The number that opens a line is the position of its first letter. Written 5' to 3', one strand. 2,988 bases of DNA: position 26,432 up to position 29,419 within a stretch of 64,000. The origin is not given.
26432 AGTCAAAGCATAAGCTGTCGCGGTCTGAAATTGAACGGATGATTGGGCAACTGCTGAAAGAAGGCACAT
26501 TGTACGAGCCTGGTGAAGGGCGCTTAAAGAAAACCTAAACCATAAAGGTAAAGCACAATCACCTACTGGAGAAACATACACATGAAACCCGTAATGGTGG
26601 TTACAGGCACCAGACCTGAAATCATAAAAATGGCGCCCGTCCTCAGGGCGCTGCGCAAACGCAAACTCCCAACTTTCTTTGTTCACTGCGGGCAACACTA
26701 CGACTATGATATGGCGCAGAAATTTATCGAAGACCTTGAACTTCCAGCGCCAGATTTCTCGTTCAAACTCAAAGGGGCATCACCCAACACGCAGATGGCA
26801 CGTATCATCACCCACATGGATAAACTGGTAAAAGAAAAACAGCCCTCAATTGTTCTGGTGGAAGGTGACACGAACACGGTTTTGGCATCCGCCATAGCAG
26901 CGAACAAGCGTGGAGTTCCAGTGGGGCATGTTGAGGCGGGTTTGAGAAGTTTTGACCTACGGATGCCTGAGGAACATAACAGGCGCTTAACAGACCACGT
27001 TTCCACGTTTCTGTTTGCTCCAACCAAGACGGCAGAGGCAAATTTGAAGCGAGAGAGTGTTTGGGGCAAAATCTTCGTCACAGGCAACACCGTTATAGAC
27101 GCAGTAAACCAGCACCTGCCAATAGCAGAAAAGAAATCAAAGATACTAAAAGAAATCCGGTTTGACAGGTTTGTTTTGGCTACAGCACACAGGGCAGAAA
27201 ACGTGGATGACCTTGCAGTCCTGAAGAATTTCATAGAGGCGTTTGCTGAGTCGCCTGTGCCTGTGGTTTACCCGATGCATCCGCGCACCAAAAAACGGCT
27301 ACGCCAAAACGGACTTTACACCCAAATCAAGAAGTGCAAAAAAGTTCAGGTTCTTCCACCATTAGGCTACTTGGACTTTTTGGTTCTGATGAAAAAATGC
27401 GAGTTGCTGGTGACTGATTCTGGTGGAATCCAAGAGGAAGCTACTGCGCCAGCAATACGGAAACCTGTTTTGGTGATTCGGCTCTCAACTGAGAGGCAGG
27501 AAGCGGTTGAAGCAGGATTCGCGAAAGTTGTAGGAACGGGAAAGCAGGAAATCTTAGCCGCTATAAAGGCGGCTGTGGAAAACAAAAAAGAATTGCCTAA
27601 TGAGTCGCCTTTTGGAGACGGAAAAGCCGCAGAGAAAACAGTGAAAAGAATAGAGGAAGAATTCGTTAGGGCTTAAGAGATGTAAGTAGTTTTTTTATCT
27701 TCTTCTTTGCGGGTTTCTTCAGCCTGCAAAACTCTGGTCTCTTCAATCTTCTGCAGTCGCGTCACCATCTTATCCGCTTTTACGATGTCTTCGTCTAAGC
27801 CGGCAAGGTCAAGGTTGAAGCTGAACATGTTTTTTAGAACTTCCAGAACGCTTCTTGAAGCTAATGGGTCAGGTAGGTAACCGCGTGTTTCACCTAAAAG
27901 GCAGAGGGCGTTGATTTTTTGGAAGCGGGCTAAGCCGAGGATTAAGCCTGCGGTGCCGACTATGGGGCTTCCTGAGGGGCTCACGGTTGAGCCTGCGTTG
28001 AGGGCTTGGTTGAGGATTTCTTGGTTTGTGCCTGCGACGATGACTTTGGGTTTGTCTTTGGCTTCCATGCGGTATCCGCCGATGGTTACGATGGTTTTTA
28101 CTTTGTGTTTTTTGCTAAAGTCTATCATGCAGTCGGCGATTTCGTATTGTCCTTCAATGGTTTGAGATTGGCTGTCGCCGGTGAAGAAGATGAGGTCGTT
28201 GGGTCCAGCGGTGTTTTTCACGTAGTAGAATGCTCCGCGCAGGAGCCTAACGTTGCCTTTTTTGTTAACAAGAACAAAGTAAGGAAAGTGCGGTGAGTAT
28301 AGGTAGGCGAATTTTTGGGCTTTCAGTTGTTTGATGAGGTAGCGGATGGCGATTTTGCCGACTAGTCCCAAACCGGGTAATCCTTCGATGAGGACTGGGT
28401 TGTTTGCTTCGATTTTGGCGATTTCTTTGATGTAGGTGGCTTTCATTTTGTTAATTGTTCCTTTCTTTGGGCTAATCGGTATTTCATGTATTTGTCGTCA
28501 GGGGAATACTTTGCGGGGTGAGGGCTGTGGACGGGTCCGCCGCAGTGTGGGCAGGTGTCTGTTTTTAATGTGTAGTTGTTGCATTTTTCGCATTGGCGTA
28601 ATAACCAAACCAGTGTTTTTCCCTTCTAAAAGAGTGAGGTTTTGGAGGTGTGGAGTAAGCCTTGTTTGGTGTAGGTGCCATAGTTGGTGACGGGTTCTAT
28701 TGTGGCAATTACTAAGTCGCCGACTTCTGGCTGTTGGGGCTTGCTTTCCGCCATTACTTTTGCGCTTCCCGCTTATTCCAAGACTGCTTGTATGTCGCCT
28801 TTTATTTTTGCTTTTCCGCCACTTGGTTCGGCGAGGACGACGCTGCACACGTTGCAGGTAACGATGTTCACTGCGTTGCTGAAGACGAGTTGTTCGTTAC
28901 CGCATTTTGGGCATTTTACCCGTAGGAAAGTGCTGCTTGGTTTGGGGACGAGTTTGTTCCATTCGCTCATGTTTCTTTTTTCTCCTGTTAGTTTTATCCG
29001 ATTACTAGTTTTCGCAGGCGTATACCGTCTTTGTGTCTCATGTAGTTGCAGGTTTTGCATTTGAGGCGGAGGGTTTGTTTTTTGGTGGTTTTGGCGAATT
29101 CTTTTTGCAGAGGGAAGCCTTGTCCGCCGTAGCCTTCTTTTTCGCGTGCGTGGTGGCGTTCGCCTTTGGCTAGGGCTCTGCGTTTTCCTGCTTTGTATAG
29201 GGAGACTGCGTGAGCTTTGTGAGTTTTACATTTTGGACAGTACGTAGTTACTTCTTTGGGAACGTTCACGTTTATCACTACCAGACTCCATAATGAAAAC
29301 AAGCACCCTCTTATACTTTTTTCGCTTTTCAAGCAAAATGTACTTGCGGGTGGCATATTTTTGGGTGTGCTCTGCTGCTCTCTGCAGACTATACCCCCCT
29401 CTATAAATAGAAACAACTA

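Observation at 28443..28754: Broken L44e-S27e-aIF2alpha-Nop10 cluster: a 42-codon aIF2alpha relic, one in-frame TAG, then a Nop10 with no canonical start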

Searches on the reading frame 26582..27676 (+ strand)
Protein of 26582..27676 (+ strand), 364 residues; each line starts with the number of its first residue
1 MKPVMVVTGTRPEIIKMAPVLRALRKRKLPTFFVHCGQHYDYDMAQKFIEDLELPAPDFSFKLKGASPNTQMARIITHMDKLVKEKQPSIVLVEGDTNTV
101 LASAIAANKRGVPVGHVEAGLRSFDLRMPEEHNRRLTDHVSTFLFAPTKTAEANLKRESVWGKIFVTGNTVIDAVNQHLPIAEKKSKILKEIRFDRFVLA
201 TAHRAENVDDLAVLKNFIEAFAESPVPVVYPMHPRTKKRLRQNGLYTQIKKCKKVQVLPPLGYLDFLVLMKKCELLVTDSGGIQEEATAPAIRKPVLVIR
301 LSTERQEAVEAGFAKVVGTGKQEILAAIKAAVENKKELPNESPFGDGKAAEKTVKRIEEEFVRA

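Call 35: find_encoding_contigs(protein=window:26582-27676:+, flank=10000, max_places=6)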
Protein window:26582-27676:+ (364 aa): no gene with exactly this product is on record in the collection.

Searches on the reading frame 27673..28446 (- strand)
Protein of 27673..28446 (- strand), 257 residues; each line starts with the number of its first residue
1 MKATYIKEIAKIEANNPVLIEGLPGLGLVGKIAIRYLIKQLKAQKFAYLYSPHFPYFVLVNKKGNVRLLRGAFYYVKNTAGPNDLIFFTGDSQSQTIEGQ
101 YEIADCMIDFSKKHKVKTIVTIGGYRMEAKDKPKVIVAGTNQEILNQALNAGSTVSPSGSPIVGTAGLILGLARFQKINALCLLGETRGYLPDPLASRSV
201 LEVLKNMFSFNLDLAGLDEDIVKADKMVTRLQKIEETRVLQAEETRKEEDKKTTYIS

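Call 7: find_encoding_contigs(protein=window:27673-28446:-, flank=10000, max_places=10)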
Protein window:27673-28446:- (257 aa): no gene with exactly this product is on record in the collection.

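Call 8: search_protein_families(library=pfam, proteins=[window:27673-28446:-], max_evalue=1)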
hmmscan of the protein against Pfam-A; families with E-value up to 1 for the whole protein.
window:27673-28446:- (257 aa): 1 family
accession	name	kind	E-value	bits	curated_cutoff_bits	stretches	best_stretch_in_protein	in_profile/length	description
PF09754.15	PAC2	-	1.2e-42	146.6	25.8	1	19-231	1-214/215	PAC2 family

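Call 9: find_related_loci(query=window:27673-28446:-, collection=genome_contigs, flank=6000)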
Query window:27673-28446:- (257 aa) in genome_contigs; peptide patterns used: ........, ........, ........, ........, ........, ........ (x = any residue, [..] = any of these).
110 stretches matched a pattern; 58 encode a relative of the query (tblastn E <= 1e-3); 58 distinct loci.
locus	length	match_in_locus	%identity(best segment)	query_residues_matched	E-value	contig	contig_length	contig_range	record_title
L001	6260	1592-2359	93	1-256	9e-163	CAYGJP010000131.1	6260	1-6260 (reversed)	MAG TPA_asm: uncultured Candidatus Bathyarchaeia archaeon isolate ERP113451_co4_297 genome assembly, contig: NODE_9604_l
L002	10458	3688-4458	85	1-257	1e-149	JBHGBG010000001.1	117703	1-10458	MAG: Candidatus Bathyarchaeia archaeon isolate SBS.BIN.29 SBSBIN29_contig_1, whole genome shotgun sequence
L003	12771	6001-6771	84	1-257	3e-148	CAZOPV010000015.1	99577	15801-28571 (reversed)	MAG TPA_asm: uncultured Candidatus Bathyarchaeia archaeon isolate SRP231805_co4_129 genome assembly, contig: k141_68126,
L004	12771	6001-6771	84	1-257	7e-147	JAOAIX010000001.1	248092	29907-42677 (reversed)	MAG: Candidatus Bathyarchaeota archaeon isolate SKW112 NODE_1_length_248092_cov_6.518622, whole genome shotgun sequence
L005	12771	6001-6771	83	1-257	5e-145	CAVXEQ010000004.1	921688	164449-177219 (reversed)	MAG: Candidatus Bathyarchaeota archaeon isolate MFD02416.bin.1.259 genome assembly, contig: contig_11348, whole genome s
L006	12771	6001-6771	83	1-257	2e-143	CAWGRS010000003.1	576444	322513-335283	MAG: Candidatus Bathyarchaeota archaeon isolate MFD05942.bin.2.190 genome assembly, contig: contig_33864, whole genome s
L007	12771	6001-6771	81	1-257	3e-143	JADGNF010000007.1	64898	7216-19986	Candidatus Bathyarchaeota archaeon isolate Chersky_322 k127_820532, whole genome shotgun sequence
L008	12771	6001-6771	78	1-257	3e-140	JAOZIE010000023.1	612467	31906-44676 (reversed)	MAG: Candidatus Bathyarchaeota archaeon isolate DYS_6 NODE_18, whole genome shotgun sequence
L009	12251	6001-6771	80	1-257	2e-139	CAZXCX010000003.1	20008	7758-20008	MAG TPA_asm: uncultured Candidatus Bathyarchaeia archaeon isolate binchicken_co89_156 genome assembly, contig: NODE_4747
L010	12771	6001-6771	79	1-257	6e-138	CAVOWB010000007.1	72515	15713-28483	MAG: Candidatus Bathyarchaeota archaeon isolate MFD00032.bin.1.220 genome assembly, contig: contig_135638, whole genome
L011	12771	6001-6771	78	1-257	7e-138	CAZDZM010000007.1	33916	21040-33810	MAG TPA_asm: uncultured Candidatus Bathyarchaeia archaeon isolate binchicken_co124_290 genome assembly, contig: NODE_409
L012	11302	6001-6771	79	1-257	7e-137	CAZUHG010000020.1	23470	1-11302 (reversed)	MAG TPA_asm: uncultured Candidatus Bathyarchaeia archaeon isolate binchicken_co43_171 genome assembly, contig: NODE_3693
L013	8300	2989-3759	77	1-257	2e-136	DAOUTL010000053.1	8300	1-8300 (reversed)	MAG TPA_asm: Candidatus Bathyarchaeota archaeon isolate CSMAG_571 CSMAG_571_k127_874058_length_8300_cov_14.8561, whole g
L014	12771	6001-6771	76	1-257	7e-135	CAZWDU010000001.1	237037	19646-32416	MAG TPA_asm: uncultured Candidatus Bathyarchaeia archaeon isolate binchicken_co43_174 genome assembly, contig: NODE_11_l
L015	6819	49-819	83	1-257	3e-147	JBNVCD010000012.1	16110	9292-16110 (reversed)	MAG: Candidatus Bathyarchaeia archaeon isolate A05DMB21 NODE_12_length_16110_cov_3.154967, whole genome shotgun sequence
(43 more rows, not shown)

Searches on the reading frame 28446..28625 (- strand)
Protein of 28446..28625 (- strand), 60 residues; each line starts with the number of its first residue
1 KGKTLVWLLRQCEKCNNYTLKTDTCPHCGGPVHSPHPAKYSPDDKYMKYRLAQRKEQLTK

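Call 8: search_protein_families(library=pfam, proteins=[window:28446-28625:-], max_evalue=1)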
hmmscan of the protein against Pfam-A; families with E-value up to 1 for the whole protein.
seq(60 aa): 11 families
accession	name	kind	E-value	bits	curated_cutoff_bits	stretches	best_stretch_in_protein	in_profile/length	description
PF04135.18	Nop10p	-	4.4e-24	84.8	27.2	1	6-56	2-51/52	Nucleolar RNA-binding protein, Nop10p family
PF12773.13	DZR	-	0.0048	17.5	27.3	1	10-34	13-36/45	Double zinc ribbon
PF06906.16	DUF1272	-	0.015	15.8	25.3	1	12-32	32-51/57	Protein of unknown function (DUF1272)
PF12172.15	zf-ChsH2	-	0.022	15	23.2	1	7-31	9-34/37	ChsH2, rubredoxin-like zinc ribbon domain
PF01396.24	Zn_ribbon_Top1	-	0.024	14.9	32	1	24-33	3-12/39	Topoisomerase DNA binding C4 zinc finger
PF14353.12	CpXC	-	0.03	14.8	25.4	1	17-56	32-71/121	CpXC protein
PF13920.12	zf-C3HC4_3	-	0.032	14.5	27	1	12-33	26-47/49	Zinc finger, C3HC4 type (RING finger)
PF24455.1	DUF7571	-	0.038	14.7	27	1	12-43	34-63/89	Family of unknown function (DUF7571)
PF24460.1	DUF7575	-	0.086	12.7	28.5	1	22-32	3-13/28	Domain of unknown function (DUF7575)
PF01155.25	HypA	-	0.1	13.1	28.9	1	11-31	72-95/112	Hydrogenase/urease nickel incorporation, metallochaperone, hypA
PF23455.1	DUF7129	-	0.28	11.4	30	1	12-33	14-38/45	Domain of unknown function (DUF7129)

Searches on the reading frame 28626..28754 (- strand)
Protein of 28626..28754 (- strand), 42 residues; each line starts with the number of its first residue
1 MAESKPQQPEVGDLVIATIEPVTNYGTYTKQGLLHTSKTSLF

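Call 8: search_protein_families(library=pfam, proteins=[window:28629-28754:-], max_evalue=1)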
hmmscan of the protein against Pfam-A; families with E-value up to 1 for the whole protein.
seq(42 aa): 0 families

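Call 22: find_encoding_contigs(protein=window:28626-28754:-, flank=5000, max_places=10)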
Protein window:28626-28754:- (42 aa): no gene with exactly this product is on record in the collection.

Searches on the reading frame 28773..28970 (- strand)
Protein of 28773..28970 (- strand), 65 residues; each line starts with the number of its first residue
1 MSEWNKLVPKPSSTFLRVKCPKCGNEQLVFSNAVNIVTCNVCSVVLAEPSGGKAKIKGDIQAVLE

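Call 8: search_protein_families(library=pfam, proteins=[window:28773-28970:-], max_evalue=1)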
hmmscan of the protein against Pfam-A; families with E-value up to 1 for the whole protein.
window:28773-28970:- (65 aa): 19 families
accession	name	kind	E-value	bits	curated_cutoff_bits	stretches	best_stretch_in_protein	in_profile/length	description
PF01667.23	Ribosomal_S27e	-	1.3e-22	79.7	24.5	1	11-64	1-54/55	Ribosomal protein S27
PF08271.17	Zn_Ribbon_TF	-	0.00012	22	29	1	19-50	2-33/43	TFIIB zinc-binding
PF22415.1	PSV_ORF131-like_dom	-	0.00098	19.5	27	1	14-63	19-66/80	PSV_Hypothetical protein ORF131-like domain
PF12760.12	Zn_ribbon_IS1595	-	0.0017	18.7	25.4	1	18-43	19-44/46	Transposase zinc-ribbon domain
PF23548.1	Zn_ribbon_FGT1_2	-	0.0047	16.9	27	0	17-26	20-29/35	FORGETTER1 second zinc ribbon domain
PF14446.12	Prok-RING_1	-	0.048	14.1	29.1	1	18-43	5-27/54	Prokaryotic RING finger family 1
PF01780.25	Ribosomal_L37ae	-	0.07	13.7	21.9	1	19-47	35-62/85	Ribosomal L37ae protein family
PF14354.12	Lar_restr_allev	-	0.078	13.7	28.6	1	19-44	5-33/58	Restriction alleviation protein Lar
PF01096.23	Zn_ribbon_TFIIS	-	0.083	13.2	21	1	18-31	1-14/39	Transcription factor S-II (TFIIS)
PF24451.1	DUF7567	-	0.11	12.9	27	1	13-52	12-52/131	Family of unknown function (DUF7567)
PF13717.11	Zn_ribbon_4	-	0.12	12.7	30.3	0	17-25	25-33/36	zinc-ribbon domain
PF13878.12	zf-C2H2_3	-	0.14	12.4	27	0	13-24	9-20/40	zinc-finger of acetyl-transferase ESCO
PF13453.11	Zn_ribbon_TFIIB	-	0.19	11.6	22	1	19-42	1-25/41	Transcription factor zinc-finger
PF21817.3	CapR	-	0.22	12.2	24.2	1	12-31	27-46/67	CapR homology domain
PF22289.1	DmmA-like_C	-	0.22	11.9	27.4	1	17-46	1-28/44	Dimethylamine monooxygenase subunit DmmA-like, C-terminal domain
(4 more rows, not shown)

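Call 23: find_encoding_contigs(protein=window:28773-28970:-, flank=5000, max_places=10)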
Protein window:28773-28970:- (65 aa): 1 contig read that carries it; 1 place shown.
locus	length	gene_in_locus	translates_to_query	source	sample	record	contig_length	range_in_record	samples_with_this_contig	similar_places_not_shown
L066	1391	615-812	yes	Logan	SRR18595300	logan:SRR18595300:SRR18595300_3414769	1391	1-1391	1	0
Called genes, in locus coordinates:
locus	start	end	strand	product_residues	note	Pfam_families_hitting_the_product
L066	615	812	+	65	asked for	PF01667:Ribosomal_S27e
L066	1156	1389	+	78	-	?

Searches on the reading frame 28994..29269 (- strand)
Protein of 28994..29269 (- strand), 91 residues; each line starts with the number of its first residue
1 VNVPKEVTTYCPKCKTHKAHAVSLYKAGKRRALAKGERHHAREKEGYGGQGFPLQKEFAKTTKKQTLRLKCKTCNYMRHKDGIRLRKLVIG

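Call 8: search_protein_families(library=pfam, proteins=[window:28994-29269:-], max_evalue=1)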
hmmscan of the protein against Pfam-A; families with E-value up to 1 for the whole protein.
window:28994-29269:- (91 aa): 7 families
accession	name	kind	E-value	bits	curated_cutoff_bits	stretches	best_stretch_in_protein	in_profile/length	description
PF00935.25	Ribosomal_L44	-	1.3e-25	90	25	1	16-90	1-75/76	Ribosomal protein L44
PF01092.24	Ribosomal_S6e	-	0.0069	16.7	26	1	48-91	56-98/125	Ribosomal protein S6e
PF25205.1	DUF7835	-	0.0069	16.6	27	1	5-24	9-28/66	Domain of unknown function (DUF7835)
PF02150.21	Zn_ribbon_RPB9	-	0.07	13.5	25.2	0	62-79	15-32/36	RNA polymerases M/15 Kd subunit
PF23499.1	YnfU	-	0.081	13.3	27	0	7-23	15-31/49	YnfU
PF14569.12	zf-UDP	-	0.15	12.5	27.1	0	5-18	47-60/78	Zinc-binding RING-finger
PF01096.23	Zn_ribbon_TFIIS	-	0.46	10.8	21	0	11-22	3-14/39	Transcription factor S-II (TFIIS)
